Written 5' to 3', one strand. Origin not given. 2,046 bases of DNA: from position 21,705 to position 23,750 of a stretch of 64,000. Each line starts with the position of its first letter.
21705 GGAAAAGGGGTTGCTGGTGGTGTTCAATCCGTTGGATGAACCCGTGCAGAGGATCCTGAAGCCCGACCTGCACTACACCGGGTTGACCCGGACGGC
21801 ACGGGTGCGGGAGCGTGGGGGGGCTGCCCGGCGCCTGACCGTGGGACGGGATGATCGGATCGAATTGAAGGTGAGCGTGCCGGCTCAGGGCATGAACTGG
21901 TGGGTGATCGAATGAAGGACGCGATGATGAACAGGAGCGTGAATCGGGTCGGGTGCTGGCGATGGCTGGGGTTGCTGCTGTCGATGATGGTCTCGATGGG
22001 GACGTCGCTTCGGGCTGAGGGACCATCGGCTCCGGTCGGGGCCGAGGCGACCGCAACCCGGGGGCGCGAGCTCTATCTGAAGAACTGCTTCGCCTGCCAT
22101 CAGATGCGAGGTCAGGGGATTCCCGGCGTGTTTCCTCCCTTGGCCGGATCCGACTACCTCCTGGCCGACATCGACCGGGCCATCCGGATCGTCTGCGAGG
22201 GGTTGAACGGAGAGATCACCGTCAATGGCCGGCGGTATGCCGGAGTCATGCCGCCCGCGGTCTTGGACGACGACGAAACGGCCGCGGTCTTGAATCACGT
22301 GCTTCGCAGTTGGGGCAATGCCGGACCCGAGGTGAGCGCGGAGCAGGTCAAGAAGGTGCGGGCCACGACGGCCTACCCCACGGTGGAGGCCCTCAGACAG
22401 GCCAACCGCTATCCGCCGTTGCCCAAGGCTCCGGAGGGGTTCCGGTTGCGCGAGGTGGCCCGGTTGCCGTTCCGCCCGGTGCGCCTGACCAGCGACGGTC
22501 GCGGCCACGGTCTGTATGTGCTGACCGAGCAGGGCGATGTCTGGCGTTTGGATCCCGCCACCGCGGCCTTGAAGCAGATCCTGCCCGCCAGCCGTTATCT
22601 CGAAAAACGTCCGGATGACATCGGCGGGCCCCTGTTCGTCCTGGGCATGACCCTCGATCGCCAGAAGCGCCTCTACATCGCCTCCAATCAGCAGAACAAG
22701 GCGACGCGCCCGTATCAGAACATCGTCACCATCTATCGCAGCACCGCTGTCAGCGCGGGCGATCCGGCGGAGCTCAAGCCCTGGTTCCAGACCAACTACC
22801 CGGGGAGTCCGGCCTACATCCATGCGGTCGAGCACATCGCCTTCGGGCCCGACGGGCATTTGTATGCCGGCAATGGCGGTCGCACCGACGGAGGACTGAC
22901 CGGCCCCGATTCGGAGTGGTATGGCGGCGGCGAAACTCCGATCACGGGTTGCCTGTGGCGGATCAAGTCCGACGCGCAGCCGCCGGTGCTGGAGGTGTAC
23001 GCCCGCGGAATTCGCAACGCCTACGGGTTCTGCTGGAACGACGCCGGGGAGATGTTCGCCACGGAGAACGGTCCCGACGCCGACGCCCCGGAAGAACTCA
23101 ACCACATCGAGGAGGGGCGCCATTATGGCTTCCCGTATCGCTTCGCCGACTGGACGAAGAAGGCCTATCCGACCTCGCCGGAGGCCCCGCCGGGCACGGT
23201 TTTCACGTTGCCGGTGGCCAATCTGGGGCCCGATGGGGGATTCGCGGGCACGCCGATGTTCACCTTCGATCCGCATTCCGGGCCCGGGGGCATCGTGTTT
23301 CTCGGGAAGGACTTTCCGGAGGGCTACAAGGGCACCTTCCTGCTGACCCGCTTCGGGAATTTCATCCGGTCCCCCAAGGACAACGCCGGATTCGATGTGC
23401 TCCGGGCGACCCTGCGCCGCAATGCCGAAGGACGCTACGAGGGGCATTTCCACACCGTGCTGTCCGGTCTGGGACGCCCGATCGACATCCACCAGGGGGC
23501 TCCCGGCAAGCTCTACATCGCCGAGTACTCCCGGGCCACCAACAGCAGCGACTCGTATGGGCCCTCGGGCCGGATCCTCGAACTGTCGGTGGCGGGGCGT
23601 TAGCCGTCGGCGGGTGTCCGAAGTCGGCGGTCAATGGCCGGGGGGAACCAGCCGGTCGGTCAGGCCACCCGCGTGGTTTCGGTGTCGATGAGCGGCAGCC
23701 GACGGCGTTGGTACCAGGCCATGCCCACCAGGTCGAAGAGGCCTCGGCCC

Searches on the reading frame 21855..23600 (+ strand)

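Call 16: search_protein_families(library=pfam, proteins=[window:21855-23600:+], max_evalue=0.001)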
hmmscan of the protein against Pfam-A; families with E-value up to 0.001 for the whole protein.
window:21855-23600:+ (582 aa): 4 families
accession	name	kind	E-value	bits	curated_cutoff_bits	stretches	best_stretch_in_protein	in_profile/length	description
PF07995.17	GSDH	-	3.1e-12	46.9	25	1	303-498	95-276/332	Glucose / Sorbosone dehydrogenase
PF00034.26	Cytochrom_C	-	2e-09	39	21.3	1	68-151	2-88/90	Cytochrome c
PF13442.11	Cytochrome_CBB3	-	8.7e-06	26.4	27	1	66-147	2-66/68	Cytochrome C oxidase, cbb3-type, subunit III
PF23500.1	DUF7133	-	4.5e-05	23.4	27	1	323-557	133-346/385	Domain of unknown function (DUF7133)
